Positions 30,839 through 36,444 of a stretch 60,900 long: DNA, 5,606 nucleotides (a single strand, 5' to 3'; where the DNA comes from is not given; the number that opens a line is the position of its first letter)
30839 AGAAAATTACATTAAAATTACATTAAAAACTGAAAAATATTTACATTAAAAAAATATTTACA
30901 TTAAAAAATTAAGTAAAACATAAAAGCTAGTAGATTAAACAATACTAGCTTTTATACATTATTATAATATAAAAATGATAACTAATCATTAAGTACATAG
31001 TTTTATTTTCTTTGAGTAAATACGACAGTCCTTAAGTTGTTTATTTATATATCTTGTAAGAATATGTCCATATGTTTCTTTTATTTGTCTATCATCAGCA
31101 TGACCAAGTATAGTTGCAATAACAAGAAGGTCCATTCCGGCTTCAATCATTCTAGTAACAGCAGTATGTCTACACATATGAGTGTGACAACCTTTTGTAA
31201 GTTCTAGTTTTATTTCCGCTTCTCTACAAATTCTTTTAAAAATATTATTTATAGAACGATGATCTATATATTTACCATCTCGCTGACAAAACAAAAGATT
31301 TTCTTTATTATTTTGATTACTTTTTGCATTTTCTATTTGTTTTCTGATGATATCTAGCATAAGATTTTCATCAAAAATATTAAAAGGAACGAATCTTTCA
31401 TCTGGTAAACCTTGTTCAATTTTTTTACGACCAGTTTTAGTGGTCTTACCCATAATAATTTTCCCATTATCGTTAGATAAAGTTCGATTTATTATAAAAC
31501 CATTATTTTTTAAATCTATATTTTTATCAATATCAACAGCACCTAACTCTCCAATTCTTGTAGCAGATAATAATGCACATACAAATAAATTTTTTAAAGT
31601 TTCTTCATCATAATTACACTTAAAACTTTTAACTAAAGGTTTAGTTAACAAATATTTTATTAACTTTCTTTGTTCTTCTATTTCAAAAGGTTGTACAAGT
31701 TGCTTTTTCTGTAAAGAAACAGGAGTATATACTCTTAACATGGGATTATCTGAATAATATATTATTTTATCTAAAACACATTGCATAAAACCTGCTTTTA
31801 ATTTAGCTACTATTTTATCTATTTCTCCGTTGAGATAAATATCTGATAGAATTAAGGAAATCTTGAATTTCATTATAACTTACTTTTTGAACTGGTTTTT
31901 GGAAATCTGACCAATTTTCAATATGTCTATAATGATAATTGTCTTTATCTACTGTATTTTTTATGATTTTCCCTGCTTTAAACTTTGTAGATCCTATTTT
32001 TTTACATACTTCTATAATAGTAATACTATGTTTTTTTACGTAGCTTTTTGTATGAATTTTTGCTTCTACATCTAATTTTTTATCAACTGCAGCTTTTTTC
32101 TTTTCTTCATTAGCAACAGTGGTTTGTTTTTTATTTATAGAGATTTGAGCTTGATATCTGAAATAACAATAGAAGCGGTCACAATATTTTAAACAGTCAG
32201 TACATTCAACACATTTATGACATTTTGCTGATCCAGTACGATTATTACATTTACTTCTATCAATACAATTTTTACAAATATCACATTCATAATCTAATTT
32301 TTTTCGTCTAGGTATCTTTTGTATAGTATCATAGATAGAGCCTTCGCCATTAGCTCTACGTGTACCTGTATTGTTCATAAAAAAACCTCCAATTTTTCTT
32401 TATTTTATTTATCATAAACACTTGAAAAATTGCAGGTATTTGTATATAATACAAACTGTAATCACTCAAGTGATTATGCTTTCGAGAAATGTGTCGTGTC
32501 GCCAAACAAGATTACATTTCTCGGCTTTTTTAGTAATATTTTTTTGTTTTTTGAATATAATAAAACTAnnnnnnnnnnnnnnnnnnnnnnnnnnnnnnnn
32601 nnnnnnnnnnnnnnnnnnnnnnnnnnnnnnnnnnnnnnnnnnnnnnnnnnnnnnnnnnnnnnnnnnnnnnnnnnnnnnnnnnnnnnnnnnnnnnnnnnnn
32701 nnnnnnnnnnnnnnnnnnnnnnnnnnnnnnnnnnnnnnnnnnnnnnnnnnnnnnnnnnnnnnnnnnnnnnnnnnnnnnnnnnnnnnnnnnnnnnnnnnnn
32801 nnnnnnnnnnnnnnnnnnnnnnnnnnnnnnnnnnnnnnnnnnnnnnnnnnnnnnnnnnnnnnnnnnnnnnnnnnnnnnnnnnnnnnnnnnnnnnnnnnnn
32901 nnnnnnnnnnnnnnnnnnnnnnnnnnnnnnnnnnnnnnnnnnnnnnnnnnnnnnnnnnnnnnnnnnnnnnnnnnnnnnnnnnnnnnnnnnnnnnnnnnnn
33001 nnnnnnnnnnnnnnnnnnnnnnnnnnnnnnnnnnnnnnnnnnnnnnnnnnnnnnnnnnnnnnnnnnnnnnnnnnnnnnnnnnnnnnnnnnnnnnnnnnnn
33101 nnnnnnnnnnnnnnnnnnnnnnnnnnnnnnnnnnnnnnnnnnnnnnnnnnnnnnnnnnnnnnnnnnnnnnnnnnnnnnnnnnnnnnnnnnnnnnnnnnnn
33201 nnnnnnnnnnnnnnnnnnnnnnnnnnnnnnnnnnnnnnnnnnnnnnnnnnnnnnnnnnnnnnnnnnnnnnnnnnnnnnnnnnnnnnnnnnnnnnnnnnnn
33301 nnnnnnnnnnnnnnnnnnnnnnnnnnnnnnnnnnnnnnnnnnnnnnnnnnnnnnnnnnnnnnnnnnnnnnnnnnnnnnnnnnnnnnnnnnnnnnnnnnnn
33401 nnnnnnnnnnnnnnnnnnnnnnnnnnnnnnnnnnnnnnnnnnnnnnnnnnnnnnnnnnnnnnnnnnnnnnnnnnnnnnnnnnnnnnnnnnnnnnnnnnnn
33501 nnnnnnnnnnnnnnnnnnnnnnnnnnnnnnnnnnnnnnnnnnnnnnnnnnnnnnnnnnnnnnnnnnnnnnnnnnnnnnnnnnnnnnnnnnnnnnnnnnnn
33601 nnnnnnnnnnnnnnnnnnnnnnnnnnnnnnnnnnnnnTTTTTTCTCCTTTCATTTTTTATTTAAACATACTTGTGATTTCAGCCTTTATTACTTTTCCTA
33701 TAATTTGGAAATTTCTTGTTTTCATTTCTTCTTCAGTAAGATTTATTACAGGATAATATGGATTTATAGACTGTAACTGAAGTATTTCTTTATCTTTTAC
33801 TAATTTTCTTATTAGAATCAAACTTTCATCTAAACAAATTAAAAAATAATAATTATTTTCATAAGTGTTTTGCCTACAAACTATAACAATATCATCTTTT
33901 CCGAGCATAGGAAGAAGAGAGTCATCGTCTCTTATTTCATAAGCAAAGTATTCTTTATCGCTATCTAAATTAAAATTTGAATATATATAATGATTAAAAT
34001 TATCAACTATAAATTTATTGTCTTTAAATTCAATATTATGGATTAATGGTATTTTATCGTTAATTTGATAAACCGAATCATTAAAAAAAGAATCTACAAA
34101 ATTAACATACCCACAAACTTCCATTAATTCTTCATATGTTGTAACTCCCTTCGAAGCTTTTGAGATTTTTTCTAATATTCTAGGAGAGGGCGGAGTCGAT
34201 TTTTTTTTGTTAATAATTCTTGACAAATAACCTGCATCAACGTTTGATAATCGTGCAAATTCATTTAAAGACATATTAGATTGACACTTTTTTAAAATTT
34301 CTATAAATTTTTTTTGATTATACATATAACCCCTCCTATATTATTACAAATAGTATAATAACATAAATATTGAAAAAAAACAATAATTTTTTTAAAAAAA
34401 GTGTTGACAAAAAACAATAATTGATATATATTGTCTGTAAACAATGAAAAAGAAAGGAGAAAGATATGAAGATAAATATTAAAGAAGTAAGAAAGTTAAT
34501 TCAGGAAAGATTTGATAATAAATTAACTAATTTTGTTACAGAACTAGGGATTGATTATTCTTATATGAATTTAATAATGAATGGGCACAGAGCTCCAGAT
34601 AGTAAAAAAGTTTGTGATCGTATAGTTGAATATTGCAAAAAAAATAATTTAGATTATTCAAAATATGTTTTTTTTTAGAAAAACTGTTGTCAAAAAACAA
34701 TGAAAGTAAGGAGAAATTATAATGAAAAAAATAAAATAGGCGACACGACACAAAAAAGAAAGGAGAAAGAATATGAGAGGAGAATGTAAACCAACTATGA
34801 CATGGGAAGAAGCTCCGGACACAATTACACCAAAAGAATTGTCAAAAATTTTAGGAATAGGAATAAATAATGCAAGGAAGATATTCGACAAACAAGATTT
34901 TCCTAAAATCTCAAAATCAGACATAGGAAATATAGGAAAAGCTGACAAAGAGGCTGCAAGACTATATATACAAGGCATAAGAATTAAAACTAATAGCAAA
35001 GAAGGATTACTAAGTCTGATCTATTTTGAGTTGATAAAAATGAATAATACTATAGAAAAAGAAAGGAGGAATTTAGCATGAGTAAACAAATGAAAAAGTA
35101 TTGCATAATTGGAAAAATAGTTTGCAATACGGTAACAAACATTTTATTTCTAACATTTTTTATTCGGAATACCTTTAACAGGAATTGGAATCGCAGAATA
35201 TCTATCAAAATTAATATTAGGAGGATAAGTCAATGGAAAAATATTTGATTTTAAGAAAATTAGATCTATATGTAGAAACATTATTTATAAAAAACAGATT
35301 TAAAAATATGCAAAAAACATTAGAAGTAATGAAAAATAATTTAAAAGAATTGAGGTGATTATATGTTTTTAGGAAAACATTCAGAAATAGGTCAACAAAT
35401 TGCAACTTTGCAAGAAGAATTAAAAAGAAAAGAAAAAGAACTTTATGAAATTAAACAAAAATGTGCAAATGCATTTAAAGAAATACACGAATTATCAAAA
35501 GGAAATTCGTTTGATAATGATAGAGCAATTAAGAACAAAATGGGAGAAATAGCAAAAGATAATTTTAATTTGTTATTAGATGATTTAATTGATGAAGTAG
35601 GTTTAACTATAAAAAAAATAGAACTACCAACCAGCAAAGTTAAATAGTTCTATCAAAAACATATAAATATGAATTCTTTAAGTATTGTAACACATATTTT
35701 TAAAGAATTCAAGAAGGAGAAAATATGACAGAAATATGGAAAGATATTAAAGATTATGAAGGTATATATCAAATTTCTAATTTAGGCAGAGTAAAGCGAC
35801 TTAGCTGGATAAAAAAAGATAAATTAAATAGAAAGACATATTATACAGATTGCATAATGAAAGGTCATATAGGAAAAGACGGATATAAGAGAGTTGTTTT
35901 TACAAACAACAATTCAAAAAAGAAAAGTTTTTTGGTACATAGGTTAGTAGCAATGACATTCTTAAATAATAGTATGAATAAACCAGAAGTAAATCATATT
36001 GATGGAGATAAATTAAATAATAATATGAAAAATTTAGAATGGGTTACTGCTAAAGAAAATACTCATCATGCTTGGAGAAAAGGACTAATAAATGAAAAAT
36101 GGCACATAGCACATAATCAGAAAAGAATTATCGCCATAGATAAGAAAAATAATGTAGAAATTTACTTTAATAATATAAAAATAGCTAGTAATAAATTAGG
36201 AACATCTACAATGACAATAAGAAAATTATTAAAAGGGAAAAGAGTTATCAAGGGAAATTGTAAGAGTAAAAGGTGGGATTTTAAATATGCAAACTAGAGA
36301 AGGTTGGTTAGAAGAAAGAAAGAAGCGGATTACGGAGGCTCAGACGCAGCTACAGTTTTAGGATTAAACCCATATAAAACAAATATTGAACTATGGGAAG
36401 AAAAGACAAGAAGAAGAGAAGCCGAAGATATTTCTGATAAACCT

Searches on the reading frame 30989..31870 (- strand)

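Call 42: search_protein_families(library=phrogs, proteins=[window:30989-31870:-], max_evalue=0.001)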
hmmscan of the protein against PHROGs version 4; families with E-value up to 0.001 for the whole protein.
window:30989-31870:- (293 aa): 3 families
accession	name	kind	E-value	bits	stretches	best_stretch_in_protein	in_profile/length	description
phrog_1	-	integration and excision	6.1e-35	122.5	1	19-272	231-437/611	integrase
phrog_216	-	integration and excision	9.9e-25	88.2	1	29-280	21-234/301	integrase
phrog_7685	-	integration and excision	1.5e-11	45.3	1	165-273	127-226/240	integrase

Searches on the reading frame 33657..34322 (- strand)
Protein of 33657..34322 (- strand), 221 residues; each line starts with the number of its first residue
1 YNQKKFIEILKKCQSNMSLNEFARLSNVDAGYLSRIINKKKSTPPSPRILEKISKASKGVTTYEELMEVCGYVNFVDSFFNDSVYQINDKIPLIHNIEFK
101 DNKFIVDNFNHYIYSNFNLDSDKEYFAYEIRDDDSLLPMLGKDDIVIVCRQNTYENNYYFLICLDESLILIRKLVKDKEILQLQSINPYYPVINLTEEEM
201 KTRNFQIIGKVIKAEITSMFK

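Call 42: search_protein_families(library=phrogs, proteins=[window:33657-34322:-], max_evalue=0.001)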
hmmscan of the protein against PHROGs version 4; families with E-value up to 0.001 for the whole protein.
window:33657-34322:- (221 aa): 5 families
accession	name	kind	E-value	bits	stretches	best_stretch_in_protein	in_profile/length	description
phrog_4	-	transcription regulation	2.2e-15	57.6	1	4-214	131-335/400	transcriptional repressor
phrog_6201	-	transcription regulation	6.7e-09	36.7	1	132-214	34-114/121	CI-like repressor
phrog_8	-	transcription regulation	3e-05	24.6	1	6-59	81-129/346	transcriptional regulator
phrog_8558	-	unknown function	3.8e-05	24.9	1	150-217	49-110/114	-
phrog_35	-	transcription regulation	0.00011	23.3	1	8-66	80-133/181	transcriptional repressor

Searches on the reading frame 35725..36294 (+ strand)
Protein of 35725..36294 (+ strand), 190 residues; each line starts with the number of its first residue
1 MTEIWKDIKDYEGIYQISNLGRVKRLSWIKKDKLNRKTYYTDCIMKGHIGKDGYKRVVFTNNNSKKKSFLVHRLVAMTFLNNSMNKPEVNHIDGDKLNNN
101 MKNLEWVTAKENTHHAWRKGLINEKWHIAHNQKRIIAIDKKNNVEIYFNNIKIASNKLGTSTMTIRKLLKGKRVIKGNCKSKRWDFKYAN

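Call 5: search_protein_families(library=pfam, proteins=[window:35725-36294:+], max_evalue=0.01)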
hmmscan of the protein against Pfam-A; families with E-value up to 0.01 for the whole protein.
window:35725-36294:+ (190 aa): 3 families
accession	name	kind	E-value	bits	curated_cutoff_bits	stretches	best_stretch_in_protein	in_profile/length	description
PF07463.16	NUMOD4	-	1.2e-10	41.9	23.4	1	3-59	1-48/49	NUMOD4 motif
PF13392.12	HNH_3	-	1.9e-09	37.5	24.8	1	70-113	2-45/46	HNH endonuclease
PF22083.2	I-HmuI_NUMOD-like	-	0.0035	17.3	27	1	137-173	2-37/46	DNA endonuclease I-HmuI-like, NUMOD-like domain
